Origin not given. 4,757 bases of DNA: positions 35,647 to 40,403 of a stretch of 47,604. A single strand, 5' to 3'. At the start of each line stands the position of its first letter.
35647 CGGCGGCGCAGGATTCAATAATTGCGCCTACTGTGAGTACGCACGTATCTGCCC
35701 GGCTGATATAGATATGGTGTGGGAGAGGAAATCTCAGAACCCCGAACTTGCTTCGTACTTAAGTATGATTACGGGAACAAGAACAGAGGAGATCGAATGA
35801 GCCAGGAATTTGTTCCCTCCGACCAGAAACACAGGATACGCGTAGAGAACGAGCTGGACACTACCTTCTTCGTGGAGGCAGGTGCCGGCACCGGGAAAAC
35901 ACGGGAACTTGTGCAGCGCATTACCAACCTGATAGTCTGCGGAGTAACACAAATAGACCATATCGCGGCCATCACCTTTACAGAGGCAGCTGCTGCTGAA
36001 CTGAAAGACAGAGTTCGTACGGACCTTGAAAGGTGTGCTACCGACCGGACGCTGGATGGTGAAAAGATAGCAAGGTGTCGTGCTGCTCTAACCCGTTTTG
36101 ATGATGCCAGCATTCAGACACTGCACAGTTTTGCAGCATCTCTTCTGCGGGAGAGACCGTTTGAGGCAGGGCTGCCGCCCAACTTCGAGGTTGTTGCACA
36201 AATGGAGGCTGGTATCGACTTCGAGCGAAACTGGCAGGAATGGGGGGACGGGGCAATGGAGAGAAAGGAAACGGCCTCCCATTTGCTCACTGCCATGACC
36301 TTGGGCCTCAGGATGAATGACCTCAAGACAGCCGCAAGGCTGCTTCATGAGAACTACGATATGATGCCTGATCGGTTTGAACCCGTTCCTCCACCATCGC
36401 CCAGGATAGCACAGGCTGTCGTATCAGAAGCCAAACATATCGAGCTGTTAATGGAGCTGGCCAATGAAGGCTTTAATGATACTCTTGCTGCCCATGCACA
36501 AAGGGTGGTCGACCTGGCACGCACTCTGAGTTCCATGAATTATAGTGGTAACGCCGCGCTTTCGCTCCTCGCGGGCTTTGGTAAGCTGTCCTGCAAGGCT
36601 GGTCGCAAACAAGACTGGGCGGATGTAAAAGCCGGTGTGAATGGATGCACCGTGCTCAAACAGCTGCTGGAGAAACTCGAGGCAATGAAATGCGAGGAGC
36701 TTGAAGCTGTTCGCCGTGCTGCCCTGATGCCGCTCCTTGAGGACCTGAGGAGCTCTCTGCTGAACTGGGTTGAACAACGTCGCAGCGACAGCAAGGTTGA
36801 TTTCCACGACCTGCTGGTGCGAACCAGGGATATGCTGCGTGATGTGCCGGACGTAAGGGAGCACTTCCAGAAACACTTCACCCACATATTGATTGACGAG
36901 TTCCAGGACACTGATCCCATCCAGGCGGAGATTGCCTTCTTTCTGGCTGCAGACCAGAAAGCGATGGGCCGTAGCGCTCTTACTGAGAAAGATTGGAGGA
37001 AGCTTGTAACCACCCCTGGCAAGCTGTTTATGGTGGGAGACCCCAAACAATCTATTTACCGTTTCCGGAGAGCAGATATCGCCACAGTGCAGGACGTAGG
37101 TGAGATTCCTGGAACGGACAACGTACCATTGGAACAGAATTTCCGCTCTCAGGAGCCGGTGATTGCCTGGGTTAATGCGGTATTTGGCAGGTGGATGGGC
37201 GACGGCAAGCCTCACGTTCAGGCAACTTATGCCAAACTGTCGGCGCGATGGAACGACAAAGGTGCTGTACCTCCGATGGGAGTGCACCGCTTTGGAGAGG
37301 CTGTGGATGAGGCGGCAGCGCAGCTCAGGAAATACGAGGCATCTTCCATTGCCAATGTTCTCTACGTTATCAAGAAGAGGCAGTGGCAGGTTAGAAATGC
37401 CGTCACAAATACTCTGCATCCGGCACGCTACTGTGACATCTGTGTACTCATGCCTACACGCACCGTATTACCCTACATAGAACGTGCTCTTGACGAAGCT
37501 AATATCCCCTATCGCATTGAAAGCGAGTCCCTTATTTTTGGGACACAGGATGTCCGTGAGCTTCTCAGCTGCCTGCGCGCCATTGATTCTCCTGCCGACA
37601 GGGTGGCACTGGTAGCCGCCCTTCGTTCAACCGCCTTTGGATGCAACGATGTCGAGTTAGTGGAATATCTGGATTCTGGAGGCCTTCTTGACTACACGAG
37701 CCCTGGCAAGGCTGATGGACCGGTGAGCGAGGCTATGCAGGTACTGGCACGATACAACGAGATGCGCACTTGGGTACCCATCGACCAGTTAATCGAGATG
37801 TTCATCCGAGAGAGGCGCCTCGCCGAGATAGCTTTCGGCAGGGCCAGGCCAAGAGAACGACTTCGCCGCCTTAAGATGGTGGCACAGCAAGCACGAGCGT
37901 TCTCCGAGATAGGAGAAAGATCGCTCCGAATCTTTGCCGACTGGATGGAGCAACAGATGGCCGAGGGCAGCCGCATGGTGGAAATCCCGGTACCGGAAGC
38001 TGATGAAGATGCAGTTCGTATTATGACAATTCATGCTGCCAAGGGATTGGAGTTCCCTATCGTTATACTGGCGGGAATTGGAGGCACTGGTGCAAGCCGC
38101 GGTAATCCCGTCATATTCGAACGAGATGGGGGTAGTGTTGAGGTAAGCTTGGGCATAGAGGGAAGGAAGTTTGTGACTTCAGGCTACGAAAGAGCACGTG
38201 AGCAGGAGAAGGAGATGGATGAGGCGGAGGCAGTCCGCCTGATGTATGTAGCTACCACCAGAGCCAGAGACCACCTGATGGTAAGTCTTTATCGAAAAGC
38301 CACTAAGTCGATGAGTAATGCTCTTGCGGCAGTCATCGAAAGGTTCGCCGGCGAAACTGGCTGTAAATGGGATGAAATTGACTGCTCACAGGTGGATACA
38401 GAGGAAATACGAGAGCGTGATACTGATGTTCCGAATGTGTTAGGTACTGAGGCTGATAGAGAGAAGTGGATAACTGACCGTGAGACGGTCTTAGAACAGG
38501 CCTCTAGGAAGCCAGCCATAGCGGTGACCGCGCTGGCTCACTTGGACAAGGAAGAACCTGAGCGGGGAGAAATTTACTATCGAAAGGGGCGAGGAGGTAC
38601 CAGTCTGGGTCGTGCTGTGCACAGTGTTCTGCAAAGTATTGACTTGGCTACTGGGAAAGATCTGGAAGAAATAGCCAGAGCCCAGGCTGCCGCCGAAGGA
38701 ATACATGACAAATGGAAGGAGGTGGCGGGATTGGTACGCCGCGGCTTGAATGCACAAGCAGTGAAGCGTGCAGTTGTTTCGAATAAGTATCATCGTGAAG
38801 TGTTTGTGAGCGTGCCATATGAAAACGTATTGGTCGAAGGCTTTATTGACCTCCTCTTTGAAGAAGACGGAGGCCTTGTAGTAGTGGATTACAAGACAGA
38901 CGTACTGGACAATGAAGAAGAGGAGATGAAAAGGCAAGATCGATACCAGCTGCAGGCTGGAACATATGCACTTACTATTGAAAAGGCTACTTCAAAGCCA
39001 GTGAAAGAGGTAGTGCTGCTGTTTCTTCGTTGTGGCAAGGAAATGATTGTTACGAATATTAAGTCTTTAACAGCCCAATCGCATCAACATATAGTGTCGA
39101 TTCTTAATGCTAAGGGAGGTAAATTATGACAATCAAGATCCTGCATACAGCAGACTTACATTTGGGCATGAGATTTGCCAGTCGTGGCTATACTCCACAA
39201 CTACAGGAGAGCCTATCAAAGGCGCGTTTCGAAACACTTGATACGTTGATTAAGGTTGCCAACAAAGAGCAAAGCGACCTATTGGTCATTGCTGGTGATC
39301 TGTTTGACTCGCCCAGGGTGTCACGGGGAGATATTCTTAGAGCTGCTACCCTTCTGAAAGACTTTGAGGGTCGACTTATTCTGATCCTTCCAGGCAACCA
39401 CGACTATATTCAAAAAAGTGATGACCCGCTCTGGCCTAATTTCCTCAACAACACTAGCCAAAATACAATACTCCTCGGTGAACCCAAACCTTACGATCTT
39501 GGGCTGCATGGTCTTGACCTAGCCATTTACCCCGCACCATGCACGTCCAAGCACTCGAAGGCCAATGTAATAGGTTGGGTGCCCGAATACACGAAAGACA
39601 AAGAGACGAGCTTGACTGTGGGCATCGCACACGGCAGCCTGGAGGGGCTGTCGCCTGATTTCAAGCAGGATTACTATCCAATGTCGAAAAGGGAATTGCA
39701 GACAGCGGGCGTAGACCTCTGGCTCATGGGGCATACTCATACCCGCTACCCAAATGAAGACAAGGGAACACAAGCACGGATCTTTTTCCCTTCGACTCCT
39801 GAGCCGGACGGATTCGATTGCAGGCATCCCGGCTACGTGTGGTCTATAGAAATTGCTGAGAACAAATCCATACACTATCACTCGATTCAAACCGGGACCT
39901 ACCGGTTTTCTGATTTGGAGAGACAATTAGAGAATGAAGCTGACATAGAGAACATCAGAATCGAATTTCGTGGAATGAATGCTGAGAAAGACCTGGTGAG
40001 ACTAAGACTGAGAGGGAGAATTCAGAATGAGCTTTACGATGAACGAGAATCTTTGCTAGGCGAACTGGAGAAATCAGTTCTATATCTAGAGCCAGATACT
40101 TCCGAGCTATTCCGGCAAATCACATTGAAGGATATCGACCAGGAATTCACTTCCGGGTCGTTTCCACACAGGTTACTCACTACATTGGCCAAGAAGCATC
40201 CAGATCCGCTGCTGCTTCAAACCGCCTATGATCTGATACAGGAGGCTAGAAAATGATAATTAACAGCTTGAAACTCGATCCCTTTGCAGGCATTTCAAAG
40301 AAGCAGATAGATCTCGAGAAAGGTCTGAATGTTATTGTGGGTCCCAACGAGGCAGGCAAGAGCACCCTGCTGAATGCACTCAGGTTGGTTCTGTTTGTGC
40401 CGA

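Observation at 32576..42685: Four translationally coupled genes (AddB-like, AddA-like, SbcD-like, hook-less SbcC-like) inside the putative island: accessory DNA-end surveillance machine or misplaced housekeeping operon?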

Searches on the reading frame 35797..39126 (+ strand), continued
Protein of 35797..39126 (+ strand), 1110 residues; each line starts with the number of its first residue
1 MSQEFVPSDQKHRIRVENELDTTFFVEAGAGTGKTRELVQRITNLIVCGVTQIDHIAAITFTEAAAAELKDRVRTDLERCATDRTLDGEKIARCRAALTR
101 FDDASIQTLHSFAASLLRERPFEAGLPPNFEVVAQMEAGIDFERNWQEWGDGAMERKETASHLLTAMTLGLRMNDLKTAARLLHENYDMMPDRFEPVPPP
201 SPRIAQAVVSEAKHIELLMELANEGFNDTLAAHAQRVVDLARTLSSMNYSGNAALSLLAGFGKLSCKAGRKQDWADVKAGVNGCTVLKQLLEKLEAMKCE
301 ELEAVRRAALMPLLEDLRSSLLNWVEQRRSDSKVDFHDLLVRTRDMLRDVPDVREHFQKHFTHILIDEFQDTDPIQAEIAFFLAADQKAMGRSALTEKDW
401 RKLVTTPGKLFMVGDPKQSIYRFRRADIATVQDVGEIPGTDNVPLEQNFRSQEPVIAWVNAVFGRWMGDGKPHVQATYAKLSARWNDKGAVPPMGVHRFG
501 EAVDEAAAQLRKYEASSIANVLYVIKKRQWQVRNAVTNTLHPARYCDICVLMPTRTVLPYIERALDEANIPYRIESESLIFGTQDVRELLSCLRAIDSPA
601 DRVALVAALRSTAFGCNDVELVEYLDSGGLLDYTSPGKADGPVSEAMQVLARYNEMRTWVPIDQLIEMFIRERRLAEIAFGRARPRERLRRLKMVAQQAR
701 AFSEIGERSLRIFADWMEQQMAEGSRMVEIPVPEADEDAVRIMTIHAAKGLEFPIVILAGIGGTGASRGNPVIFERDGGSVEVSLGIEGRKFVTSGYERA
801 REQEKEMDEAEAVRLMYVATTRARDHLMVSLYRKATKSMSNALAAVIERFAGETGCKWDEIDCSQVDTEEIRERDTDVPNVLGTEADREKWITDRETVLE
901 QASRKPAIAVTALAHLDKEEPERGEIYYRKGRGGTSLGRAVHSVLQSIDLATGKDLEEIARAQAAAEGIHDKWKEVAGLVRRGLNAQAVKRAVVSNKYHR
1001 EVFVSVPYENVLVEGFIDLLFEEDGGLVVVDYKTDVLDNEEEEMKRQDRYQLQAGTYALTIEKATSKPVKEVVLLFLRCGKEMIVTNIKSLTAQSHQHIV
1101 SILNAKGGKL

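Call 105: search_protein_families(library=ncbifam, proteins=[L066:13667-14830:+, L066:14830-18210:+], max_evalue=1e-10)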
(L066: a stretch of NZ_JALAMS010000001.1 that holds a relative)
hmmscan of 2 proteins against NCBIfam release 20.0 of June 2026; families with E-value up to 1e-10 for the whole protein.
L066:13667-14830:+ (388 aa): 6 families
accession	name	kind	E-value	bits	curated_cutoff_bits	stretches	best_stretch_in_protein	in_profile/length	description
NF041754.1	sbcd_Bac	equivalog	7.8e-182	604.8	750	1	3-388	1-388/390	exonuclease subunit SbcD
TIGR00619.1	sbcd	subfamily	3e-71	240.2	77.65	1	3-252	1-251/252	exonuclease subunit SbcD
NF008206.2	PRK10966.1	equivalog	5.6e-54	183.7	450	1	3-322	1-333/380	exonuclease subunit SbcD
NF041753.2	sbcd_Staph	equivalog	3.9e-46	157.6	480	1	3-363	1-349/375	exonuclease subunit SbcD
NF041031.1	Mre11_Sulfo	equivalog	5e-18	65.5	500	1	4-107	1-104/374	DNA double-strand break repair protein Mre11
NF041029.1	Mre11_Pyroc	equivalog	2.9e-11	42.8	600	0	3-109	1-108/438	DNA double-strand break repair protein Mre11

L066:14830-18210:+ (1127 aa): 11 families
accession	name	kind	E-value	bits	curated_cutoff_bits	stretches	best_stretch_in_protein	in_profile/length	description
NF041752.4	sbcc_Bac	equivalog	0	1029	1420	1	1-1126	1-1129/1130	exonuclease subunit SbcC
TIGR00618.1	sbcc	subfamily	1.3e-77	261.7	478.5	2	762-1117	669-1040/1043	exonuclease subunit SbcC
NF041751.2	sbcc_Staph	equivalog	6.4e-60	203.2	920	2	663-1110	545-995/1007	exonuclease subunit SbcC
NF007600.2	PRK10246.1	equivalog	1.4e-43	149.1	750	2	626-1118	535-1037/1047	exonuclease subunit SbcC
NF003034.1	PRK03918.1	equivalog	4.9e-25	87.7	700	1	6-299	6-287/878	DNA double-strand break repair ATPase Rad50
NF045487.1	ASRP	equivalog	8.9e-17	60.9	300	0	682-1082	168-580/593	archaea-specific SMC-related protein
TIGR02169.1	SMC_prok_A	equivalog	1.9e-16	59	729.4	0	6-521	5-512/1165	chromosome segregation protein SMC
NF002572.0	PRK02224.1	equivalog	1.3e-15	56.8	1087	1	26-178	21-163/888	DNA double-strand break repair ATPase Rad50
NF041035.1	Rad50_Halo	equivalog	3.7e-14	52.1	1000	1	27-247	22-225/883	DNA double-strand break repair ATPase Rad50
NF002244.0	PRK01156.1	equivalog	5.6e-14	51.2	847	1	28-544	23-461/895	DNA double-strand break repair ATPase Rad50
NF053563.1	Rkd4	equivalog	4.5e-12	44.9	860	0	6-520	6-513/747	arcadin-4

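Call 113: find_related_loci(query=A3, collection=viral_contigs, flank=6000)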
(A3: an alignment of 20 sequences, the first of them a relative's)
Query A3 (1110 aa) in viral_contigs; peptide patterns used: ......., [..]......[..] (x = any residue, [..] = any of these).
312 stretches matched a pattern; 177 encode a relative of the query (tblastn E <= 1e-3); the best 80 are kept; 80 distinct loci.
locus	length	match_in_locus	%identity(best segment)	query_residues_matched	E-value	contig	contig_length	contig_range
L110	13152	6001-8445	26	9-837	1e-54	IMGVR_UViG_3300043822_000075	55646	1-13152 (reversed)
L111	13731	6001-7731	26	25-834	1e-28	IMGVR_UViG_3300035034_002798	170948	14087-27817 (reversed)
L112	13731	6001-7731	26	25-834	1e-28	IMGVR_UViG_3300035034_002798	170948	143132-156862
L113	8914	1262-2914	25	24-761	2e-28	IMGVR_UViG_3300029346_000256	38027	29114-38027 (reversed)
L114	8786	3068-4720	25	24-761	2e-28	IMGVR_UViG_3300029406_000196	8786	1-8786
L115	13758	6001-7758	27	28-830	5e-28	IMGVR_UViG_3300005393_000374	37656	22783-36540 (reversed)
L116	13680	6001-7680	25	28-830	6e-27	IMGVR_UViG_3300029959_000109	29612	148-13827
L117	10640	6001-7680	25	28-830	6e-27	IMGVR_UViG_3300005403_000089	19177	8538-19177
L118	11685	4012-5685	27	25-794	1e-26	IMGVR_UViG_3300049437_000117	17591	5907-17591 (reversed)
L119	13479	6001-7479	25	331-879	3e-26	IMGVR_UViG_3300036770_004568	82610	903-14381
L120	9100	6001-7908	26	21-878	9e-26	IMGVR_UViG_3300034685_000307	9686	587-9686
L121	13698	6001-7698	26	23-784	3e-25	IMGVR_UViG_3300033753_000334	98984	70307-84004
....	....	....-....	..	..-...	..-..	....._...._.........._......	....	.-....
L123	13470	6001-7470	24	284-830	2e-24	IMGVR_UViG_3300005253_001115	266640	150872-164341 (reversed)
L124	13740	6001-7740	24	26-830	3e-24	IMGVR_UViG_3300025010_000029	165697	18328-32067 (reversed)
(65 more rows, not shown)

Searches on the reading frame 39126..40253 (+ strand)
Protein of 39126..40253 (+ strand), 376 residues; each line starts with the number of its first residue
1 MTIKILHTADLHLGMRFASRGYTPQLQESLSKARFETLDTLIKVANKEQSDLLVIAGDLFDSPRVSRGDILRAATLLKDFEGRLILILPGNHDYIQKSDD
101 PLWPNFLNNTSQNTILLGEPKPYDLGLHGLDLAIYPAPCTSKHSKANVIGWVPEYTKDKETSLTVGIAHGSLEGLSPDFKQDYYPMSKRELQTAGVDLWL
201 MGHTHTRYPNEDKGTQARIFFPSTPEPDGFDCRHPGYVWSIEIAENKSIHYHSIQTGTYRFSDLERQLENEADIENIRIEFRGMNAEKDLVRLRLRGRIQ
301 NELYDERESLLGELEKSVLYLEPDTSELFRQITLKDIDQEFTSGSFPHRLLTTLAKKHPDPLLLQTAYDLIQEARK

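Call 5: search_protein_families(library=pfam, proteins=[window:39126-40253:+], max_evalue=0.01)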
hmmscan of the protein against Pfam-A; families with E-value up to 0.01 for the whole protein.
window:39126-40253:+ (376 aa): 2 families
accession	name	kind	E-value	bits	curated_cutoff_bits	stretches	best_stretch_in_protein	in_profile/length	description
PF00149.33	Metallophos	-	1.6e-16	61.8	21.5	1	3-206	1-190/191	Calcineurin-like phosphoesterase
PF12850.12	Metallophos_2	-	0.0012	19.3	27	1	4-215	2-127/154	Calcineurin-like phosphoesterase superfamily domain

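Call 6: search_protein_families(library=ncbifam, proteins=[window:39126-40253:+], max_evalue=0.01)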
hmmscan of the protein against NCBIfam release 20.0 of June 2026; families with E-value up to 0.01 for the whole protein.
window:39126-40253:+ (376 aa): 11 families
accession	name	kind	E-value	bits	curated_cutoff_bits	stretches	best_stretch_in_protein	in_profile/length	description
TIGR00619.1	sbcd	subfamily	5.5e-15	55.8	77.65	1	3-96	1-89/252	exonuclease subunit SbcD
NF041031.1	Mre11_Sulfo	equivalog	1.4e-09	37.7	500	1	4-215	1-201/374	DNA double-strand break repair protein Mre11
NF008206.2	PRK10966.1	equivalog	6e-08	32.2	450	1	3-95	1-87/380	exonuclease subunit SbcD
NF041029.1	Mre11_Pyroc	equivalog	7.2e-08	31.7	600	1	4-98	2-91/438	DNA double-strand break repair protein Mre11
NF041030.1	Mre11_Halo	equivalog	1.3e-07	31.1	550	1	4-297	3-271/361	DNA double-strand break repair protein Mre11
TIGR04123.1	P_estr_lig_assc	hypoth_equivalog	2.9e-07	30.1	150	1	4-99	22-115/207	ligase-associated DNA damage response endonuclease PdeM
NF041754.1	sbcd_Bac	equivalog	1.5e-06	27.7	750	1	4-95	2-88/390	exonuclease subunit SbcD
NF041753.2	sbcd_Staph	equivalog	7.7e-06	25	480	1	3-93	1-86/375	exonuclease subunit SbcD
NF053862.1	DS9_1_antiphage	equivalog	0.00045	19.2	420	1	5-98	196-293/486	anti-phage phosphoesterase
TIGR00583.1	mre11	equivalog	0.0012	17.8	434.6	1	2-78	3-71/405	DNA repair protein (mre11)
TIGR03729.1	acc_ester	subfamily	0.0017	17.8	148.25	1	34-106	17-86/239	putative phosphoesterase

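Call 7: search_protein_families(library=padloc, proteins=[window:39126-40253:+], max_evalue=0.01)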
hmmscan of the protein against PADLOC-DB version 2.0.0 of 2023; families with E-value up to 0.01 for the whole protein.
window:39126-40253:+ (376 aa): 3 families
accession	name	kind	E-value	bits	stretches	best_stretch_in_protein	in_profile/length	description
PDLC00736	Effector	-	3e-05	21.1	0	34-100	24-92/561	Endonuclease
PDLC04908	PDC-S10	-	0.0002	18.7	1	46-103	26-81/223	-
PDLC05051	PDC-S60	-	0.007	12.5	1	3-103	1-98/1027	-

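Call 10: find_encoding_contigs(protein=window:39126-40253:+, flank=10000, max_places=6)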
Protein window:39126-40253:+ (376 aa): 10 contigs read that carry it; 2 places shown.
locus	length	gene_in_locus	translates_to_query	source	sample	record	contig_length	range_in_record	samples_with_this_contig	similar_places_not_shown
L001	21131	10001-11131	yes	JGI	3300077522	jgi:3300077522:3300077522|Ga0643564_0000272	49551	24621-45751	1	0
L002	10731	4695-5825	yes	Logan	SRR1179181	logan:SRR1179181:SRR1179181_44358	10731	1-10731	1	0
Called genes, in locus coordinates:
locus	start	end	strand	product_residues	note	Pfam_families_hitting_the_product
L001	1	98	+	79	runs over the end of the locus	PF13560:HTH_31, PF12844:HTH_19 (weak), PF01381:HTH_3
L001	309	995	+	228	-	-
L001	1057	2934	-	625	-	-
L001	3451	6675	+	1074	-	PF13361:UvrD_C (faint), PF12705:PDDEXK_1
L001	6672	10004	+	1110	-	PF00580:UvrD-helicase, PF13245:AAA_19, PF13361:UvrD_C, PF13538:UvrD_C_2 (faint), PF12705:PDDEXK_1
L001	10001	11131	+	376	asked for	PF00149:Metallophos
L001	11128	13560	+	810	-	PF02463:SMC_N, PF13175:AAA_15, PF13304:AAA_21 (faint), PF13476:AAA_23, PF13514:AAA_27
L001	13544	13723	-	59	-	-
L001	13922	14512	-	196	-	-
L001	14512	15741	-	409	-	PF24161:CCDC39 (faint), PF28175:T4SS_LegC2C7 (weak)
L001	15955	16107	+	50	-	-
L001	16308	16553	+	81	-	-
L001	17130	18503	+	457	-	PF18551:TackOD1, PF08378:NERD (faint), PF04471:Mrr_cat (weak)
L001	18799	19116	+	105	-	-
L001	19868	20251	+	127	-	PF07963:N_methyl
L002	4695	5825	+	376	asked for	PF00149:Metallophos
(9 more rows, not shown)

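Call 64: search_solved_structures(query=window:39126-40253:+, max_evalue=0.01)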
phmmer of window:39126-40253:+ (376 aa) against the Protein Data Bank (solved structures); distinct sequences matched with E-value up to 0.01: 15.
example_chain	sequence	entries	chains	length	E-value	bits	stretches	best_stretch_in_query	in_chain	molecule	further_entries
1ii7_A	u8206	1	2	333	1.8e-09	40.3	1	4-99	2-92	Mre11 nuclease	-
3dsc_A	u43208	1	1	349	2.2e-09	40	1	4-99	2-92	DNA double-strand break repair protein mre11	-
4hd0_A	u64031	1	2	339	3.8e-09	39.2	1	3-99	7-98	DNA double-strand break repair protein Mre11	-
3dsd_A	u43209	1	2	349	3.5e-08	36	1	4-99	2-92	DNA double-strand break repair protein mre11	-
4o24_A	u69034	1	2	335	6e-08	35.3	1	3-140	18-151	Exonuclease, putative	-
2q8u_A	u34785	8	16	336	6e-08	35.3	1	3-140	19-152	Exonuclease, putative | Nuclease SbcCD subunit D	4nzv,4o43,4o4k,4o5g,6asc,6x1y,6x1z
3qg5_C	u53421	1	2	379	1.4e-07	34.1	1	3-140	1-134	Mre11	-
1s8e_A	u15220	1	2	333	2e-07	33.5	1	4-81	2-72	exonuclease putative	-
3thn_A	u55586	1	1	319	1.4e-06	30.8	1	3-140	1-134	Exonuclease, putative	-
3tho_B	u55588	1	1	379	1.7e-06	30.5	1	3-140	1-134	Exonuclease, putative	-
4lty_C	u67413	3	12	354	9.4e-06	28.1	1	3-99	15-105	Exonuclease subunit SbcD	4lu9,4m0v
6s6v_A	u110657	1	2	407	1.3e-05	27.5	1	4-99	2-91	Nuclease SbcCD subunit D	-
7dog_A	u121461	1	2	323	3.8e-05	26.1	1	3-96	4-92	Nuclease SbcCD subunit D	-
7yzo_A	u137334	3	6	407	0.00016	24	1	4-98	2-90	Nuclease SbcCD subunit D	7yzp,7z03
6s85_A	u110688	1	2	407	0.00022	23.5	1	4-98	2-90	Nuclease SbcCD subunit D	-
